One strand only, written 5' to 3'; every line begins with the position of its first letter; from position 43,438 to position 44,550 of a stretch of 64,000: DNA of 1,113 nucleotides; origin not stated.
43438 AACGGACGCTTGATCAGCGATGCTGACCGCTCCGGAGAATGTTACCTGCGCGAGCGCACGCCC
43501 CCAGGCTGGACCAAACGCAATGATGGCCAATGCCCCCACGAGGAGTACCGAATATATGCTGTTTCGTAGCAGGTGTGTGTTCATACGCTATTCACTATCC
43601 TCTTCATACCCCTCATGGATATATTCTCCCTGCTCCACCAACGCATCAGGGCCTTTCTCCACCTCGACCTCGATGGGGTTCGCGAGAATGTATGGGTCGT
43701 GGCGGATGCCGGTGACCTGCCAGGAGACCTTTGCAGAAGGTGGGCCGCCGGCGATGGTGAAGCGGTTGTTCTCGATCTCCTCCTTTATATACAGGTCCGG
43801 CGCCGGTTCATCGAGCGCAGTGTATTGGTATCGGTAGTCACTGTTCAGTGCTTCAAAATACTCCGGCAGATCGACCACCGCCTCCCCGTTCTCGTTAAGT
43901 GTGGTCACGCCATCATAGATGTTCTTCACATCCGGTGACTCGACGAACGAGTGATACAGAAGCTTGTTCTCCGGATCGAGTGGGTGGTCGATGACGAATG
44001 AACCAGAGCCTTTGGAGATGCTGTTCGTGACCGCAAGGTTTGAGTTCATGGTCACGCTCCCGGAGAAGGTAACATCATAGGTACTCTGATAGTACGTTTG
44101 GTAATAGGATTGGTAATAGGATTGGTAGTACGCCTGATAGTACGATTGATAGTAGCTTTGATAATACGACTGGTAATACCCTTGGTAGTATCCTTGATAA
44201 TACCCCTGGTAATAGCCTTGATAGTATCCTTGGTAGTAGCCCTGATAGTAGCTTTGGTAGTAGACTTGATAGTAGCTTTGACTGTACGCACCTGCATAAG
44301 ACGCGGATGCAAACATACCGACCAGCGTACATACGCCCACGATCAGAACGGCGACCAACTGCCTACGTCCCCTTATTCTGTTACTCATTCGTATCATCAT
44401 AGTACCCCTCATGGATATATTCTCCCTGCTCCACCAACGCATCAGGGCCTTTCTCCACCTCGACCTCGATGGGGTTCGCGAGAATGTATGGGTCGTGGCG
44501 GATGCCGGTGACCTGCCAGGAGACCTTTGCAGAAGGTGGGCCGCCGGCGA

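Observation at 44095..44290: (YYQG/YYQS)n tyrosine-rich tetrapeptide array of about 24 units inside P2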

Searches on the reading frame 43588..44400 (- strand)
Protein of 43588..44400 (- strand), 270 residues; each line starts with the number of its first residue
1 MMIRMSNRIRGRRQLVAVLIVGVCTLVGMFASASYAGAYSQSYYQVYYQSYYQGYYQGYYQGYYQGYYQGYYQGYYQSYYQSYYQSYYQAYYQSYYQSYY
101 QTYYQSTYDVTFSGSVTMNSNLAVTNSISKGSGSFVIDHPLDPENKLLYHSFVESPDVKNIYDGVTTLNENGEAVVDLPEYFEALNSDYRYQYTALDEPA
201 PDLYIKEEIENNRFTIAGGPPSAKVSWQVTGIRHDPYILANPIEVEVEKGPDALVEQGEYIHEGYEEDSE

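Call 7: search_protein_families(library=pfam, proteins=[window:43588-44397:-], max_evalue=0.1)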
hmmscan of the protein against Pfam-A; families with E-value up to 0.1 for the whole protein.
window:43588-44397:- (269 aa): 0 families

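Call 8: search_protein_families(library=ncbifam, proteins=[window:43588-44397:-], max_evalue=0.1)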
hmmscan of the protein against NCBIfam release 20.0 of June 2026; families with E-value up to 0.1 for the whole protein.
window:43588-44397:- (269 aa): 4 families
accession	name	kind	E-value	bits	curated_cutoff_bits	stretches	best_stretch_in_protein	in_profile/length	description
NF004270.2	PRK05687.2-1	equivalog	0.001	18.7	180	1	43-77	48-82/223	flagellar assembly protein FliH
NF004267.1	PRK05687.1-3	equivalog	0.033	13.3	293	1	45-76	83-114/266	flagellar assembly protein FliH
NF004266.1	PRK05687.1-1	equivalog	0.041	13.3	260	1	44-82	52-90/230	flagellar assembly protein FliH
NF009925.1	PRK13386.1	equivalog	0.07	12.4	192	0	39-78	32-71/228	flagellar assembly protein FliH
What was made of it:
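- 43591..44082 (-): Lead-in strands plus C-terminal knob domain (residues 106-269; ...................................). No Pfam or NCBIfam match (calls 7, 8).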

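Call 9: search_protein_families(library=phrogs, proteins=[window:43588-44397:-], max_evalue=0.1)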
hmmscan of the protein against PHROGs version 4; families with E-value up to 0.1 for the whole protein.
window:43588-44397:- (269 aa): 0 families

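Call 11: find_homologous_proteins(query=window:43588-44397:-)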
Query window:43588-44397:- (269 aa): 6725 proteins with E <= 0.001 among 8000 candidates; the best 120 are listed.
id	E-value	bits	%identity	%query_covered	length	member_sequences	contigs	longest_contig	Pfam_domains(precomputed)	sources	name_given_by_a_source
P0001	4.4e-83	297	63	60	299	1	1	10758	-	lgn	-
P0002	7.3e-82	293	82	59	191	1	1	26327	-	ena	-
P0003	1.1e-80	289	73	57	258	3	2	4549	-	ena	-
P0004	1.4e-80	289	69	57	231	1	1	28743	-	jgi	jgi:hypothetical protein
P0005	1.9e-80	288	65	61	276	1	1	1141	-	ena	-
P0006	2.6e-80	288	67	60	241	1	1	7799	-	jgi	jgi:hypothetical protein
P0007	2.2e-79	285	74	63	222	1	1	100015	-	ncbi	ncbi:MAG: hypothetical protein WDZ93_01550 [Candidatus Paceibacterota bacterium]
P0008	4.0e-79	284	80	58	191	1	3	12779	-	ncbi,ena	-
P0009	6.6e-79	283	70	58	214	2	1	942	-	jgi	-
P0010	4.7e-78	280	69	60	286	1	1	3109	-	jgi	jgi:hypothetical protein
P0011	1.4e-77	279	78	59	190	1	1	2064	-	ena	-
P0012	1.5e-77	279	70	62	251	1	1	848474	-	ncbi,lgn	-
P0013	4.9e-77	277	70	70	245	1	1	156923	-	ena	-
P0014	2.1e-76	275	77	59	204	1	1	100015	-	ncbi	ncbi:MAG: hypothetical protein WDZ93_01560 [Candidatus Paceibacterota bacterium]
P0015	2.4e-76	275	59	60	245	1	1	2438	-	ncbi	-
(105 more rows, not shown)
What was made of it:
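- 43588..44397 (-): P2 gene (269 aa, stop included): signal peptide, Tyr-rich array, tail-fibre-like knob. More than 6700 homologues at E<=1e-3 among 8000 scored candidates, the named ones from Patescibacteria, all 'hypothetical' (call 11).
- The sample of homologues in call 11 was picked by shared 5-residue words, so it is biased towards YYQ arrays.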

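Call 26: find_encoding_contigs(protein=P0013, flank=8000, max_places=2)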
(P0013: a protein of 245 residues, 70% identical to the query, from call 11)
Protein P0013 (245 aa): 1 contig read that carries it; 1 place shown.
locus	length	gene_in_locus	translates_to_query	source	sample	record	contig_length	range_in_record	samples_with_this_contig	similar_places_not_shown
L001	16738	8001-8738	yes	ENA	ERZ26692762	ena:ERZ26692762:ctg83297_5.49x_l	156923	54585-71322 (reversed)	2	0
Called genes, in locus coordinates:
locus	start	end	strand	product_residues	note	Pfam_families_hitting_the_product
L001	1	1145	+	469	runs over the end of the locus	PF02934:GatB_N, PF02637:GatB_Yqey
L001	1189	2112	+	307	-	-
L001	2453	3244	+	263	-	-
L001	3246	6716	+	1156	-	-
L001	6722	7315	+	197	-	-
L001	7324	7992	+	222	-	-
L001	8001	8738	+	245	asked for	-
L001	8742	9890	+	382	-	-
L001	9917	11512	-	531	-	-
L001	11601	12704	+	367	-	PF16403:Bact_surface_Ig-like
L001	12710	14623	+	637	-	-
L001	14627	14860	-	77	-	-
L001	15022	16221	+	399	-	-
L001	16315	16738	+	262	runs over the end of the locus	PF00005:ABC_tran, PF13304:AAA_21 (faint)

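Call 27: find_encoding_contigs(protein=P0004, flank=8000, max_places=2)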
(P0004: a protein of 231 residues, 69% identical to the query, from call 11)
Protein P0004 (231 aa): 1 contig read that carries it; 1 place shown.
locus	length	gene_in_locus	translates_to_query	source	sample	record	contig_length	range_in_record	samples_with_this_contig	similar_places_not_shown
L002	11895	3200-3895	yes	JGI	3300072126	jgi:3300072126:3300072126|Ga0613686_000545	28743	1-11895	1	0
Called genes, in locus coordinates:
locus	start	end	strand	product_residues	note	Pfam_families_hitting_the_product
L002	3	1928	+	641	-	?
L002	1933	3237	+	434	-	-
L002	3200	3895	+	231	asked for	-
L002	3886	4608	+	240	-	-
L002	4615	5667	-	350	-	PF07963:N_methyl (faint), PF19078:Big_12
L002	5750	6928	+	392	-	-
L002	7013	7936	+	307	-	-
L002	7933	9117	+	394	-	-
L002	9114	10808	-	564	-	-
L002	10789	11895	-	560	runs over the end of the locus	-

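Call 30: search_solved_structures(query=A2, max_evalue=1)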
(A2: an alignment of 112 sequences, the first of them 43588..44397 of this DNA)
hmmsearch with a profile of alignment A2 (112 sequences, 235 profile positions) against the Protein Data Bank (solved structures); distinct sequences matched with E-value up to 1: 3.
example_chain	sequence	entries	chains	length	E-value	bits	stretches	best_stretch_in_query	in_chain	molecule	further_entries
9fch_A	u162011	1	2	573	0.17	14.5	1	115-159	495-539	Uncharacterized protein MG075 homolog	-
9gvg_P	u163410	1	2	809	0.29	13.7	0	115-159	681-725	Uncharacterized protein MG075 homolog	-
8a9a_B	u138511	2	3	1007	0.41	13.3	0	115-159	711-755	Lipid binding protein P116 (MPN213)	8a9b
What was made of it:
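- Tried and rejected: A profile search of PDB sequences gave only E>0.1 noise (call 30).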

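Call 31: predict_structure(alignment_id=A2)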
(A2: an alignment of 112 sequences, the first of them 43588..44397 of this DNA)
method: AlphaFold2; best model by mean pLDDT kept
length: 269 residues; sequences in the alignment: 112
mean_pLDDT: 70.8   pTM: 0.49
mean pLDDT of the five models: 70.8, 69.3, 68.5, 68.0, 68.0
residues with pLDDT >= 90: 76; 70-90: 71; 50-70: 50; < 50: 72
segments of 3 or more residues with pLDDT < 50: 34-80, 82-84, 90-107
pLDDT, mean of each block of 10 residues (from residue 1): 55 82 77 46 43 43 38 43 49 45 47 75 64 62 68 75 98 98 96 96 98 98 98 89 78 79 71
secondary structure, 60 per line:
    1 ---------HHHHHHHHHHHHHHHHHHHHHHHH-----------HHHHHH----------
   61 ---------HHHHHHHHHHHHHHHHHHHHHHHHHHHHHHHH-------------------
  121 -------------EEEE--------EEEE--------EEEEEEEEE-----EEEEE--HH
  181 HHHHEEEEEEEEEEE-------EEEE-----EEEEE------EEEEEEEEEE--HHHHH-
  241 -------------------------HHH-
elements in order: H10-33 H45-50 H70-101 E134-137 E146-149 E158-166 E172-176 H179-184 E185-195 E203-206 E212-216 E223-232 H235-239
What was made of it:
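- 44083..44274 (-): 16 perfect YYQx units (x = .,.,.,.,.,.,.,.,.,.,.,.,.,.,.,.): 50% Tyr, 25% Gln. AlphaFold2 pLDDT is below 50 across the array (call 31).
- On Functional amyloid / prion-like domain: AlphaFold2 gives no confident structure (call 31).
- AlphaFold2 gives pLDDT below 50 for the array, so 'extended stalk' rests on position and comparison only (call 31). The monomer prediction shows no confident fold (call 31).
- Tried and rejected: The low-confidence helices that AlphaFold2 drew over the array were disregarded (call 31).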

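Call 33: fold_search(model_id=the predicted structure, library=pdb)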
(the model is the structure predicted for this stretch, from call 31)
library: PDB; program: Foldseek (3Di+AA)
matches with E <= 10: 607; with E <= 0.001: 0
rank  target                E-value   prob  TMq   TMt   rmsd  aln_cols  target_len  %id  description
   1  7eea_C                3.9e-03  1.00  0.21  0.09   2.8        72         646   22  Cyanophage Pam1 tailspike receptor-binding domain (released 2021-10-20)
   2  7eea_A                1.0e-02  1.00  0.21  0.09   2.9        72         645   22  Cyanophage Pam1 tailspike receptor-binding domain (released 2021-10-20)
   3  9k4a_A                1.1e-02  1.00  0.20  0.08   3.3        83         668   16  Cryo-EM structure of depolymerase S2-4 from Klebsiella phage K64-1 (released 2026-03-25)
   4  7eea_B                1.4e-02  1.00  0.21  0.09   2.8        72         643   22  Cyanophage Pam1 tailspike receptor-binding domain (released 2021-10-20)
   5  6ct8                  2.0e-02  0.99  0.21  0.22   3.7        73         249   19  Selenomethionine structure of N-truncated R2-type pyocin tail fiber at 2.6 angstrom resolution (released 2019-02-20)
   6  6cl6_A                2.7e-02  0.99  0.21  0.16   3.7        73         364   19  Structure of P. aeruginosa R2 pyocin fiber PA0620 comprising C-terminal residues 323-691 (released 2018-06-27)
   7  4mtm                  2.7e-02  0.97  0.20  0.36   5.0        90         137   17  Crystal structure of the tail fiber gp53 from Acinetobacter baumannii bacteriophage AP22 (released 2014-10-01)
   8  4odm_B                3.3e-02  0.33  0.11  0.18  18.1        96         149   19  Structure of SlyD from Thermus thermophilus in complex with S2-W23A peptide (released 2015-01-14)
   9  4odl_A                3.5e-02  0.30  0.11  0.18  17.6        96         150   19  Structure of SlyD from Thermus thermophilus in complex with S2 peptide (released 2015-01-14)
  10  4odm_C                3.7e-02  0.33  0.11  0.18  17.9        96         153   18  Structure of SlyD from Thermus thermophilus in complex with S2-W23A peptide (released 2015-01-14)
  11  4odo_B                5.0e-02  0.28  0.11  0.18  17.7        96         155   18  Structure of SlyD from Thermus thermophilus in complex with FK506 (released 2015-01-14)
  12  4odm_A                5.7e-02  0.25  0.11  0.18  17.8        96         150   17  Structure of SlyD from Thermus thermophilus in complex with S2-W23A peptide (released 2015-01-14)
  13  4odo_C                5.7e-02  0.14  0.09  0.14  17.3       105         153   14  Structure of SlyD from Thermus thermophilus in complex with FK506 (released 2015-01-14)
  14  4ru5_A                6.8e-02  0.87  0.22  0.11   7.6       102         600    8  Crystal Structure of the Pseudomonas phage phi297 tailspike gp61 (released 2015-11-18)
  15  7oxj_A                6.8e-02  0.23  0.11  0.17  18.5        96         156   18  ttSlyD with M8A pseudo-wild-type S2 peptide (released 2022-03-16)
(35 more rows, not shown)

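Call 35: list_cluster_members(proteins=[window:43588-44400:-, window:43588-44397:-, window:43588-44388:-, window:43588-44412:-, window:43588-44442:-, window:43588-44646:-])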
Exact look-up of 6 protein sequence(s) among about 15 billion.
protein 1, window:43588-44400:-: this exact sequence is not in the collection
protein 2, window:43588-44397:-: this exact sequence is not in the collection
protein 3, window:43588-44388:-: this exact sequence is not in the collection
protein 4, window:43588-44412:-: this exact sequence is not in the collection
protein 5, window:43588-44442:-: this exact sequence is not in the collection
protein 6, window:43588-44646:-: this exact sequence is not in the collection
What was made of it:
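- The exact P2 sequence is absent from a 15-billion-protein collection although its two neighbours are present (call 35).
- Tried and rejected: An exact look-up of six possible P2 start variants found none in the 15-billion-protein collection (call 35), so no near-identical alleles could be compared for length polymorphism.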

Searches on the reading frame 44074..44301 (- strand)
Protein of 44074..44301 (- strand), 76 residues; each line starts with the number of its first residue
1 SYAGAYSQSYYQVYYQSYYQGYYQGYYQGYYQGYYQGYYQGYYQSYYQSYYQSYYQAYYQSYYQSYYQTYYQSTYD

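Call 42: find_homologous_proteins(query=window:44074-44301:-, max_evalue=0.001)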
Query seq(76 aa) (76 aa): 5 proteins with E <= 0.001 among 789 candidates.
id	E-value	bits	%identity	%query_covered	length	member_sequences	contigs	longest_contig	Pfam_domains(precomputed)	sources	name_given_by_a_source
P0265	2.9e-7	48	-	-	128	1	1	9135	-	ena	-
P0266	5.8e-7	47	-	-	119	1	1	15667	-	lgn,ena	-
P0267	9.2e-6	43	-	-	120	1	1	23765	-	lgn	-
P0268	4.6e-5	41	-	-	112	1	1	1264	-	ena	-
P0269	7.0e-4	37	-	-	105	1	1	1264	-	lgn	-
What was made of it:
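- Tried and rejected: A protein search with the array alone returned just 5 hits (call 42).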
